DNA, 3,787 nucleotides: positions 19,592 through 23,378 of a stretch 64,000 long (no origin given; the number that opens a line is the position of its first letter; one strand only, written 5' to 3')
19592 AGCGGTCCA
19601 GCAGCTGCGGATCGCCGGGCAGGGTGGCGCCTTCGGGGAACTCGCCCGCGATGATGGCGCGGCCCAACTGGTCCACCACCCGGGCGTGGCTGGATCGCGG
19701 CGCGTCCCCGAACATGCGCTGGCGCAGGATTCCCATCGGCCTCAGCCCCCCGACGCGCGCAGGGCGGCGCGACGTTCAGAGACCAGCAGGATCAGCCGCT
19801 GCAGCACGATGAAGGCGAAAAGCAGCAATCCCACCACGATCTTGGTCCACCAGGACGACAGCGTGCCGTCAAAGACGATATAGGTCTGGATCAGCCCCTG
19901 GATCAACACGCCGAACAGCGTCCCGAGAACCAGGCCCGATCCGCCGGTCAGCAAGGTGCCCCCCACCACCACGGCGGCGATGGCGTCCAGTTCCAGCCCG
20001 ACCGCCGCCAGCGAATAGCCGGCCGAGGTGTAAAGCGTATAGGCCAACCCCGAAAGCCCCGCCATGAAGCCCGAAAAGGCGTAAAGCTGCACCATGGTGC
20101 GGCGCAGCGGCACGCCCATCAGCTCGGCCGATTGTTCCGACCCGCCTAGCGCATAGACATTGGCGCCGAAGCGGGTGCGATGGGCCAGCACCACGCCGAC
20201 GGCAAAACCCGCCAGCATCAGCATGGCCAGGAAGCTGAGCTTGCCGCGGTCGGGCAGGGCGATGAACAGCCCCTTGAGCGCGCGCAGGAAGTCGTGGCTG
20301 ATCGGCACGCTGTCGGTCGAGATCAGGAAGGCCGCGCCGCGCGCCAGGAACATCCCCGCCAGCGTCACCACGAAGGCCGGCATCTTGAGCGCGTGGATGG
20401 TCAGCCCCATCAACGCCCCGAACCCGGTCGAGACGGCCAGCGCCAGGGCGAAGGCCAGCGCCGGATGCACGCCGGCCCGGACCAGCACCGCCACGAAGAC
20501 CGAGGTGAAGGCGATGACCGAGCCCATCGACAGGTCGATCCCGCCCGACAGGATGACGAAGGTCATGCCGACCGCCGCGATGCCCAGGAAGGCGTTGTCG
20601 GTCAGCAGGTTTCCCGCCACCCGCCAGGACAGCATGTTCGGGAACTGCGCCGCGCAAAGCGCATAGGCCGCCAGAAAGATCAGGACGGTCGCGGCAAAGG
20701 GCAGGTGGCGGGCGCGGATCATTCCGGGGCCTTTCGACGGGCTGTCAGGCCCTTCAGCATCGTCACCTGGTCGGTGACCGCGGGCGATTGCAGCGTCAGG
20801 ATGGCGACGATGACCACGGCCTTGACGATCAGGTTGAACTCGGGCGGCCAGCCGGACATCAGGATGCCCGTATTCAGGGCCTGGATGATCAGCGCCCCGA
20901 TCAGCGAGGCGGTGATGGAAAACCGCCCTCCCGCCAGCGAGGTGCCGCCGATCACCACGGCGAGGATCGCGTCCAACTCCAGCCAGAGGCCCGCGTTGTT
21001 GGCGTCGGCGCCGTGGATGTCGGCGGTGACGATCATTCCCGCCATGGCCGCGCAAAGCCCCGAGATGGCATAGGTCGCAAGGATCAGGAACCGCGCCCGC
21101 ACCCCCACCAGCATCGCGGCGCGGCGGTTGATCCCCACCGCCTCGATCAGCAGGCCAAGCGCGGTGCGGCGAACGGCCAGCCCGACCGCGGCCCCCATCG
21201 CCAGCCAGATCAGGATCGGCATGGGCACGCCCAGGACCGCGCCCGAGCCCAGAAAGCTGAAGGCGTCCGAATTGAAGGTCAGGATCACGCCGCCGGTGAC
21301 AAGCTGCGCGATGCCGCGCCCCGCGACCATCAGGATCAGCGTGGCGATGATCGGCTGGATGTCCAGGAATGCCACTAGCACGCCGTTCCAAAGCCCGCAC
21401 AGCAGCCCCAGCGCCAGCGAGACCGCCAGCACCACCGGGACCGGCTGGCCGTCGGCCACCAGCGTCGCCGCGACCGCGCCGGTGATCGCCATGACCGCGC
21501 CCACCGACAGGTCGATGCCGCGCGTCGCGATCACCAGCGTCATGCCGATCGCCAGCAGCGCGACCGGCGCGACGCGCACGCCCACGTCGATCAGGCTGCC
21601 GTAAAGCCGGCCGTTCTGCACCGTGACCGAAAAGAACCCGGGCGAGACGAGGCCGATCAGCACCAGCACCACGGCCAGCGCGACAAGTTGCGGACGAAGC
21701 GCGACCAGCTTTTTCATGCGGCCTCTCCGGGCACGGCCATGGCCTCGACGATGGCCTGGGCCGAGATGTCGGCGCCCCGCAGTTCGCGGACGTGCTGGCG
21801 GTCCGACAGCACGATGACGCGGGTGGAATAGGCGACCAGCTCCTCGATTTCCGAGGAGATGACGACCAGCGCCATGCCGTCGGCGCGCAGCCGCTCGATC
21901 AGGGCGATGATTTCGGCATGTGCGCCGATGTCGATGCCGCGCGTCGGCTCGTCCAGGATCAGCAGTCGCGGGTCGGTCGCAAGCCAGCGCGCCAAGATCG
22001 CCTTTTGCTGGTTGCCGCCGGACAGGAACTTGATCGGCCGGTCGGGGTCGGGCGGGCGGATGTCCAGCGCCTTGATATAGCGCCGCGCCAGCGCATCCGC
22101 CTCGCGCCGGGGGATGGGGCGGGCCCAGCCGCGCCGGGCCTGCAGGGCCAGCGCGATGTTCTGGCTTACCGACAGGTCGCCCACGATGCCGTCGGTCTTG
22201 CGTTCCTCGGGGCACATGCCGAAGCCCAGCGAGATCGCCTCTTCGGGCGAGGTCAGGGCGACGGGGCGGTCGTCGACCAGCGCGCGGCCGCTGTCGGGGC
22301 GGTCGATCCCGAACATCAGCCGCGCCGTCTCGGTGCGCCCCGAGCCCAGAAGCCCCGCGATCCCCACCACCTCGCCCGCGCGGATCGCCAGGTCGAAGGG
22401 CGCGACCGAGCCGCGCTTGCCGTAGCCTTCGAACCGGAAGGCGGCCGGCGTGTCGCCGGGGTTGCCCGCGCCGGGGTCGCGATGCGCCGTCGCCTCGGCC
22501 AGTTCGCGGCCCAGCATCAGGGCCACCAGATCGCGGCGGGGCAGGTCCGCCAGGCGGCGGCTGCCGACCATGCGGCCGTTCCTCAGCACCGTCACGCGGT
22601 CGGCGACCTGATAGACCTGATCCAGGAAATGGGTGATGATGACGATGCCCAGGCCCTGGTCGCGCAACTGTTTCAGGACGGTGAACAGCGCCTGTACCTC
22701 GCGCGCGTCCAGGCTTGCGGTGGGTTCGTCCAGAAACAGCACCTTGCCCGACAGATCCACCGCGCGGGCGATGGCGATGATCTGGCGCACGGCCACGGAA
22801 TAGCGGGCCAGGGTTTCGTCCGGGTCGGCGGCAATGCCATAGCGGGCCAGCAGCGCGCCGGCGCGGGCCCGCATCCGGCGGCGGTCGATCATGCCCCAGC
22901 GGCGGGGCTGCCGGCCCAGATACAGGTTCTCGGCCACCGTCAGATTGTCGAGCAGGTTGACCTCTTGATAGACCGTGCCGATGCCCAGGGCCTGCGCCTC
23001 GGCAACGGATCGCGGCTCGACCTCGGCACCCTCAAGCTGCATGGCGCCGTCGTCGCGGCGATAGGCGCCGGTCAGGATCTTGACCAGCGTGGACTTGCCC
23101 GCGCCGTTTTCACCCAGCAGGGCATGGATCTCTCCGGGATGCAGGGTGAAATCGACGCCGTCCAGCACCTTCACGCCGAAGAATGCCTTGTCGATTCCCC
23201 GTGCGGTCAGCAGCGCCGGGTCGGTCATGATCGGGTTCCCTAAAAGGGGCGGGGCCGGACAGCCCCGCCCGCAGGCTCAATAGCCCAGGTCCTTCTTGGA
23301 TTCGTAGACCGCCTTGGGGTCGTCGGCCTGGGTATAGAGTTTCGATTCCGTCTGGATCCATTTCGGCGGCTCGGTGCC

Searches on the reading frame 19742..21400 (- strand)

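Call 6: search_protein_families(library=pfam, proteins=[window:19742-21400:-])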
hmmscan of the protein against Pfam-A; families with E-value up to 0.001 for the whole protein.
window:19742-21400:- (552 aa): 1 family
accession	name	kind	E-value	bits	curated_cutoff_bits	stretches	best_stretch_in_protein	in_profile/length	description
PF02653.21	BPD_transp_2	-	1.1e-32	113.7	26.8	1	264-530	4-268/269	Branched-chain amino acid transport system / permease component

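Call 7: search_protein_families(library=ncbifam, proteins=[window:19742-21400:-])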
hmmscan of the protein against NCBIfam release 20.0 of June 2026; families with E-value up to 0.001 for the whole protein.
window:19742-21400:- (552 aa): 9 families
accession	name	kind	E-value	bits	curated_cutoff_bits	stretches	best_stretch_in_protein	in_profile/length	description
NF008630.0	PRK11618.1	equivalog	1.5e-142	474.7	363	1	228-545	2-320/331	galactofuranose ABC transporter, permease protein YjfF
NF007067.0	PRK09512.1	equivalog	5.4e-44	150.7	398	1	243-528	27-311/321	ribose ABC transporter permease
NF040906.3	GguB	equivalog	1.9e-40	139.2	450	2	257-404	27-177/375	multiple monosaccharide ABC transporter permease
NF008441.0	PRK11285.1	equivalog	7.1e-40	137.1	378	1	235-536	29-325/333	L-arabinose ABC transporter permease AraH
NF007252.0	PRK09699.1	equivalog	1.6e-30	106.6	396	1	271-537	62-324/326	D-allose ABC transporter permease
NF011961.0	PRK15432.1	equivalog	5.4e-28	98.2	388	1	242-537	17-307/344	autoinducer 2 ABC transporter permease LsrC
NF011612.1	PRK15038.1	equivalog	8.1e-27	94.2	500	1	249-527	19-298/322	autoinducer 2 ABC transporter permease LsrD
NF007014.0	PRK09478.1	equivalog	9.5e-25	87.6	386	1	240-533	20-327/336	galactose/methyl galactoside ABC transporter permease MglC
NF041862.1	YtfT_transport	equivalog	2.7e-20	72.8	535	1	265-538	59-330/339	galactofuranose ABC transporter, ATP-binding protein YtfT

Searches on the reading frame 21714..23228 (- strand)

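Call 6: search_protein_families(library=pfam, proteins=[window:21714-23228:-])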
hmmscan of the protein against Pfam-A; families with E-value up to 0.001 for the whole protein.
window:21714-23228:- (504 aa): 4 families
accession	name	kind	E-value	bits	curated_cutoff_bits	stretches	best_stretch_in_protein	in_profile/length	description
PF00005.33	ABC_tran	-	8.2e-51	172.6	25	2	22-171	1-137/137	ABC transporter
PF13304.12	AAA_21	-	7.4e-11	43.1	27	0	150-200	248-298/304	AAA domain, putative AbiEii toxin, Type IV TA system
PF02463.25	SMC_N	-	5.4e-05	23.2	40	0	164-212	162-208/220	RecF/RecN/SMC N terminal domain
PF13555.12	AAA_29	-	0.00067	19.8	27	0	22-49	12-39/61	P-loop containing region of AAA domain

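Call 7: search_protein_families(library=ncbifam, proteins=[window:21714-23228:-])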
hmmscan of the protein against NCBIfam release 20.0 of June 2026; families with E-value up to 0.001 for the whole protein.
window:21714-23228:- (504 aa): 193 families (the best 25 are shown)
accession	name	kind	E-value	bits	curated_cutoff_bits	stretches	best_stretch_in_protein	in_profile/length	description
NF041861.1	YtfR_transport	equivalog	1.2e-250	832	850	1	6-498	1-491/492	galactofuranose ABC transporter, ATP-binding protein YtfR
NF008442.0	PRK11288.1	equivalog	1.6e-142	475.3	689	1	4-496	5-494/504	L-arabinose ABC transporter ATP-binding protein AraG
NF010069.0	PRK13549.1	equivalog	9.4e-129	430.1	699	1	4-496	3-500/513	xylose ABC transporter ATP-binding protein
NF008030.0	PRK10762.1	equivalog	4e-125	418.4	745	1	5-494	3-488/501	ribose ABC transporter ATP-binding protein RbsA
NF040905.2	GguA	equivalog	1.6e-118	396.3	810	1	7-497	2-500/500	multiple monosaccharide ABC transporter ATP-binding protein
NF007253.0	PRK09700.1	equivalog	3e-117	392.3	772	1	7-496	6-505/510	D-allose ABC transporter ATP-binding protein AlsA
TIGR02633.1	xylG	equivalog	1.2e-114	383.5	723.65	1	6-495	1-497/500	D-xylose ABC transporter ATP-binding protein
NF008215.0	PRK10982.1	equivalog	7.9e-112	374.4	828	1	5-479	12-484/506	galactose/methyl galactoside ABC transporter ATP-binding protein MglA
NF011967.0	PRK15439.1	equivalog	2.8e-111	372.4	586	1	3-495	8-497/510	autoinducer 2 ABC transporter ATP-binding protein LsrA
NF047930.1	ABC_ATP_B6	equivalog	3.7e-96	322.7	670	1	8-478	4-489/510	putative B6 ABC transporter ATP-binding protein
TIGR01188.1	drrA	subfamily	3.9e-63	213.5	312.45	2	14-228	1-210/302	daunorubicin resistance ABC transporter, ATP-binding protein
TIGR03410.1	urea_trans_UrtE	equivalog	2.3e-59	200.6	285.8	2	10-233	4-223/230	urea ABC transporter ATP-binding subunit UrtE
TIGR04406.1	LPS_export_lptB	equivalog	3.5e-59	200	240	2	7-224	2-217/239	LPS export ABC transporter ATP-binding protein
TIGR02673.1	FtsE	equivalog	4.8e-55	186.5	264.85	2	17-219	13-214/214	cell division ATP-binding protein FtsE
NF010068.0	PRK13548.1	equivalog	2e-54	184.4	261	2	6-223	5-224/261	heme ABC transporter ATP-binding protein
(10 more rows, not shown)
